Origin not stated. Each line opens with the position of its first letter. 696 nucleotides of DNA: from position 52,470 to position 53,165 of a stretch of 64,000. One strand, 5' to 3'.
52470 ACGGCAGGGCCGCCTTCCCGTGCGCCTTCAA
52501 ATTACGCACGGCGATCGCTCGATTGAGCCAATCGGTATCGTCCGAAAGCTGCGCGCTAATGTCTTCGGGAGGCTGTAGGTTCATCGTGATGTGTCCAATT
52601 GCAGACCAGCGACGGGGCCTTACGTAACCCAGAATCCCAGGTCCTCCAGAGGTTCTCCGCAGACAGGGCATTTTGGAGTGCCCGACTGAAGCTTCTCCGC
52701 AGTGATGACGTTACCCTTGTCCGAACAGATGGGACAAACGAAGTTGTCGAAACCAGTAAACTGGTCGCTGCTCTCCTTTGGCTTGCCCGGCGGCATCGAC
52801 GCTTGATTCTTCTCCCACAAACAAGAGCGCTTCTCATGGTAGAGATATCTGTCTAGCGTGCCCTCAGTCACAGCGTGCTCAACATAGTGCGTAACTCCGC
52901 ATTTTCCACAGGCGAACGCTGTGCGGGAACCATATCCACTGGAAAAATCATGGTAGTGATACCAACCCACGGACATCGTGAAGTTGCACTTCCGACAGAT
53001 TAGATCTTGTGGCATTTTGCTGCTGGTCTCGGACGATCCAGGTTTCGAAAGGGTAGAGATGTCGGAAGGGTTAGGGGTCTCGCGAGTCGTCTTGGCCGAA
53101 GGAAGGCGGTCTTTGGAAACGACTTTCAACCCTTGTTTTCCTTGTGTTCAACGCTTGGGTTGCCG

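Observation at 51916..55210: Low-GC accessory islet downstream of gyrB: IS256 element plus a tight three-gene operon (unknown / double zinc ribbon / HEAT repeat)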

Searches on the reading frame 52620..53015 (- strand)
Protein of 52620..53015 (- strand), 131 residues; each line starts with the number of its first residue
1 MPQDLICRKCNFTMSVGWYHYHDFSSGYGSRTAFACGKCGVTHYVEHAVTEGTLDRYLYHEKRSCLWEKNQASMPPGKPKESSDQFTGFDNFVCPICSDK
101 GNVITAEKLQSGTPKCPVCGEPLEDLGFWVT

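Call 30: search_solved_structures(query=A3, max_evalue=10)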
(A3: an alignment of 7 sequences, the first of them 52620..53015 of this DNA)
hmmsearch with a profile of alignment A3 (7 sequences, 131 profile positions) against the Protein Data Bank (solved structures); distinct sequences matched with E-value up to 10: 21.
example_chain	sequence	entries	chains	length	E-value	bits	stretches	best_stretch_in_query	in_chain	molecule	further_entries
1x6h_A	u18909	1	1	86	0.38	14.1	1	4-44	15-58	Transcriptional repressor CTCF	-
3j9w_B5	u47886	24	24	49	0.45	13.9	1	33-67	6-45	50S ribosomal protein bL33 | 50S ribosomal protein L33 1 | 50S ribosomal protein L33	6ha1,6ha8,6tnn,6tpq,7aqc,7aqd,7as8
5njt_q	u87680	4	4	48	0.53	13.6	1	33-61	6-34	50S ribosomal protein L33 1 | Large ribosomal subunit protein bL33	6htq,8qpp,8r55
9fhl_Y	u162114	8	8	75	0.88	12.9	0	102-124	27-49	Small ribosomal subunit protein eS31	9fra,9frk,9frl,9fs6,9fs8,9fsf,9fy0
8hkx_S27A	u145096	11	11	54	1.3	12.3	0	105-125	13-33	30S ribosomal protein S27ae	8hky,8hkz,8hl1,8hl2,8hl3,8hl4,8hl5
2bx9_A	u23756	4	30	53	1.5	12.1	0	93-107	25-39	TRYPTOPHAN RNA-BINDING ATTENUATOR PROTEIN-INHIBITORY PROTEIN | Anti-TRAP regulator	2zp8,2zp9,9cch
5h4d_A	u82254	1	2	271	1.6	12.1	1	82-121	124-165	NAD-dependent protein deacetylase sirtuin-3, mitochondrial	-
5k2m_E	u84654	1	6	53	1.6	12.1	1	93-126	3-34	Probable lysine biosynthesis protein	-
5ytk_A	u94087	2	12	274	1.6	12.1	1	82-121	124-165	NAD-dependent protein deacetylase sirtuin-3, mitochondrial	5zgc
4fvt_A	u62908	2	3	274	1.6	12.1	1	82-121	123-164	NAD-dependent protein deacetylase sirtuin-3, mitochondrial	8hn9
6iso_A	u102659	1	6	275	1.6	12.1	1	82-121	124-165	NAD-dependent protein deacetylase sirtuin-3, mitochondrial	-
9ktk_A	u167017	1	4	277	1.6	12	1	82-121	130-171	NAD-dependent protein deacetylase sirtuin-3, mitochondrial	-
5d7n_A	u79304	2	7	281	1.7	12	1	82-121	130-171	NAD-dependent protein deacetylase sirtuin-3, mitochondrial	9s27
4bn5_A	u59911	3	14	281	1.7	12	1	82-121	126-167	NAD-DEPENDENT PROTEIN DEACETYLASE SIRTUIN-3, MITOCHONDRIAL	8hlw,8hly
8ccw_A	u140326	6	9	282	1.7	12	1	82-121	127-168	NAD-dependent protein deacetylase sirtuin-3, mitochondrial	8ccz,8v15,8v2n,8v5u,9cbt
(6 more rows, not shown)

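Call 41: predict_structure(alignment_id=A3)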
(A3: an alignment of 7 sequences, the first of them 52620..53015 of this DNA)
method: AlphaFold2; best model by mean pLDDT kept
length: 131 residues; sequences in the alignment: 7
mean_pLDDT: 89.1   pTM: 0.83
mean pLDDT of the five models: 89.1, 89.0, 88.7, 85.9, 70.5
residues with pLDDT >= 90: 81; 70-90: 45; 50-70: 2; < 50: 3
segments of 3 or more residues with pLDDT < 50: 129-131
pLDDT, mean of each block of 10 residues (from residue 1): 90 91 89 94 94 92 91 90 86 92 90 91 75 42
secondary structure, 60 per line:
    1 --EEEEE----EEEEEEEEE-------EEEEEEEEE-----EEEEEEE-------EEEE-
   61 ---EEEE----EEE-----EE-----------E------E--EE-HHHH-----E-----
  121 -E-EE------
elements in order: E3-7 E12-20 E28-36 E42-48 E56-59 E64-67 E72-74 H106-109

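Call 45: fold_search(model_id=the predicted structure, library=pdb)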
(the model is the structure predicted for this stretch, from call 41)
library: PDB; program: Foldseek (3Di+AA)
matches with E <= 10: 25; with E <= 0.001: 0
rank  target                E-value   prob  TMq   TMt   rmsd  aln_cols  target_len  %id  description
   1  6h68_B                2.5e+00  0.08  0.21  0.03  10.9        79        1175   10  Yeast RNA polymerase I elongation complex stalled by cyclobutane pyrimidine dimer (CPD) with fully-ordered A49 (released 2018-08-29)
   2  7ok0_B                3.7e+00  0.09  0.24  0.04   7.9        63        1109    8  Cryo-EM structure of the Sulfolobus acidocaldarius RNA polymerase at 2.88 A (released 2021-08-25)
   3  2kw1_MODEL_1_A        4.6e+00  0.08  0.26  0.35   8.6       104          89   10  Solution structure of CTD (released 2011-04-13)
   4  5oa1_B                4.6e+00  0.05  0.21  0.03  10.8        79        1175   10  RNA polymerase I pre-initiation complex (released 2017-07-26)
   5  4c3h_B                4.6e+00  0.05  0.21  0.03  10.8        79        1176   10  Structure of 14-subunit RNA polymerase I at 3.27 A resolution, crystal form C2-93 (released 2013-10-23)
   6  7oqy_B                4.9e+00  0.08  0.24  0.04   5.7        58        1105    9  Cryo-EM structure of the cellular negative regulator TFS4 bound to the archaeal RNA polymerase (released 2021-08-25)
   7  7b0y_B                6.1e+00  0.08  0.20  0.03   4.9        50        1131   16  Structure of a transcribing RNA polymerase II-U1 snRNP complex (released 2021-01-13)
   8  3oe3_A                6.4e+00  0.03  0.23  0.32  13.7        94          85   11  Crystal structure of PliC-St, periplasmic lysozyme inhibitor of C-type lysozyme from Salmonella typhimurium (released 2010-12-22)
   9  6l7i_F                6.4e+00  0.02  0.21  0.03  11.8       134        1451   10  Signal substraction of TcdB1-TccC2 and part of TcdA1 (released 2021-03-31)
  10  6itf_A                6.4e+00  0.02  0.16  0.12  20.1       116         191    6  Icosahedral asymmetric unit (iASU) model of the less refined, coarse part of FHV eluted particle (released 2019-08-28)
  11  8e40_B                6.8e+00  0.05  0.27  0.29  10.6       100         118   11  Full-length APOBEC3G in complex with HIV-1 Vif, CBF-beta, and fork RNA (released 2023-01-11)
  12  6lhy_A                6.8e+00  0.01  0.15  0.12  10.5        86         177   13  Crystal structure of ThsB (released 2020-06-24)
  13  3oe3_B                7.1e+00  0.03  0.23  0.32  11.6        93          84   12  Crystal structure of PliC-St, periplasmic lysozyme inhibitor of C-type lysozyme from Salmonella typhimurium (released 2010-12-22)
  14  8xv4_B                7.1e+00  0.01  0.17  0.12  12.9       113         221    9  Crystal structure of TTD-PHD domain of UHRF1 in complex with mStella peptide (residues 85-119) (released 2024-11-06)
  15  7fb7_B                7.6e+00  0.01  0.10  0.11  13.0        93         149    6  Crystal structure of human UHRF1 TTD in complex with 5-amino-2,4-dimethylpyridine (released 2022-01-05)
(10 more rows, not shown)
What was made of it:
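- Tried and rejected: ORF2 against PDB: nothing (best E 2.5) (call 45).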

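Call 58: search_protein_representatives(alignment_id=A3)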
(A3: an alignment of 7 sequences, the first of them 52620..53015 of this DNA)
Query: 7 sequences, 131 profile positions. Proteins with E-value up to 0.001 (for the whole library): 164; up to 1e-10: 48; up to 1e-30: 2. The best 150 are listed.
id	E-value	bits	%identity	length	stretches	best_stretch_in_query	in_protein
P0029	3.4e-68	244.0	-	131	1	1-131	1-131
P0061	5.5e-45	168.9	-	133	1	1-130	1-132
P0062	1.8e-29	118.7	-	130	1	14-131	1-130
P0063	8.9e-27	110.0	-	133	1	1-131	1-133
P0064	4.1e-21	91.7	-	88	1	51-131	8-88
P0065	1.8e-19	86.4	-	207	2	1-50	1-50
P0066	3.6e-19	85.4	-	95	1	51-131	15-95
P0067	1.1e-18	83.9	-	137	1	1-131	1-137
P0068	7.6e-17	77.9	-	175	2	1-50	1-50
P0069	3.7e-16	75.7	-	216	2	1-61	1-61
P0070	9.1e-16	74.4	-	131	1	1-131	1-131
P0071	1.4e-15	73.7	-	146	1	1-131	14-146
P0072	2.3e-14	69.8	-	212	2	1-57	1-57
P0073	3.0e-14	69.5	-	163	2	1-54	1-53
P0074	4.1e-14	69.0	-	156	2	1-50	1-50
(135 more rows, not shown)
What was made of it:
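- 52620..53015 (-): ORF2: 131-aa protein with two zinc ribbons (CxxC at residues 7/10, 36/39, 94/97 and 116/119). The 169-aa model from TTG 53129 is probably over-extended. The superfamily has 164 clusters at 50% identity (call 58).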

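Call 61: search_protein_families(library=pfam, alignment_id=A4, max_evalue=0.001)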
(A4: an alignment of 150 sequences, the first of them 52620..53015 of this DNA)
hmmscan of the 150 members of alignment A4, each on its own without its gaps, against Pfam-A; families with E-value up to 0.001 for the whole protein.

A. member 1, window:52620-53015:- (131 aa): 0 families

B. families by the number of members that match (of 150 scanned): 49 families (the first 25 are shown)
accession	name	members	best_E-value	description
PF00542.24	Ribosomal_L12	24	4.2e-22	Ribosomal protein L7/L12 C-terminal domain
PF09723.15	Zn_ribbon_8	11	1.6e-21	Zinc ribbon domain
PF08271.17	Zn_Ribbon_TF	4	2e-27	TFIIB zinc-binding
PF13248.11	Zn_ribbon_3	4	3.7e-18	zinc-ribbon domain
PF01155.25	HypA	4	0.00018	Hydrogenase/urease nickel incorporation, metallochaperone, hypA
PF14354.12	Lar_restr_allev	3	7.1e-12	Restriction alleviation protein Lar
PF19134.6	DUF5817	3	4.7e-05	Domain of unknown function (DUF5817)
PF23458.2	DUF7130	3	0.00018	Domain of unknown function (DUF7130)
PF13717.11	Zn_ribbon_4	2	3.2e-29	zinc-ribbon domain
PF12773.13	DZR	2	3.2e-13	Double zinc ribbon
PF05129.18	Zn_ribbon_Elf1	2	1.9e-08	Transcription elongation factor Elf1 like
PF09788.14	Tmemb_55A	2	5.6e-07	Transmembrane protein 55A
PF08792.16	A2L_zn_ribbon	2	5.3e-05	A2L zinc ribbon domain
PF14471.11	DUF4428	2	0.00043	Domain of unknown function (DUF4428)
PF05207.18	Zn_ribbon_CSL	1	2.2e-21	CSL zinc finger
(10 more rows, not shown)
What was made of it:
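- Closest known: Small zinc-ribbon proteins. Different: 24 of 150 relatives insert a ribosomal L7/L12 C-terminal-like domain between the ribbons (call 61).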

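Call 77: search_dna_similar(query=window:52620-53015:-, collection=plasmids, mode=protein, max_evalue=0.001, max_rows=8)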
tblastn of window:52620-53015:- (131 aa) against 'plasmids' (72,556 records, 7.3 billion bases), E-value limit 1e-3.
No match.

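Call 79: search_dna_similar(query=window:52620-53015:-, collection=phages, mode=protein, max_evalue=0.001, max_rows=8)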
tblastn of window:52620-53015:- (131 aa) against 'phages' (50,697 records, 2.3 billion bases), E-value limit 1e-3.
No match.

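Call 81: find_related_loci(query=A3, collection=viral_contigs, flank=5000)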
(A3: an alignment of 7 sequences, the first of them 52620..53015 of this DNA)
Query A3 (131 aa) in viral_contigs; peptide patterns used: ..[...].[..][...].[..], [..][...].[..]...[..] (x = any residue, [..] = any of these).
14 stretches matched a pattern, but none encodes a relative of the query by tblastn (E <= 1e-3).
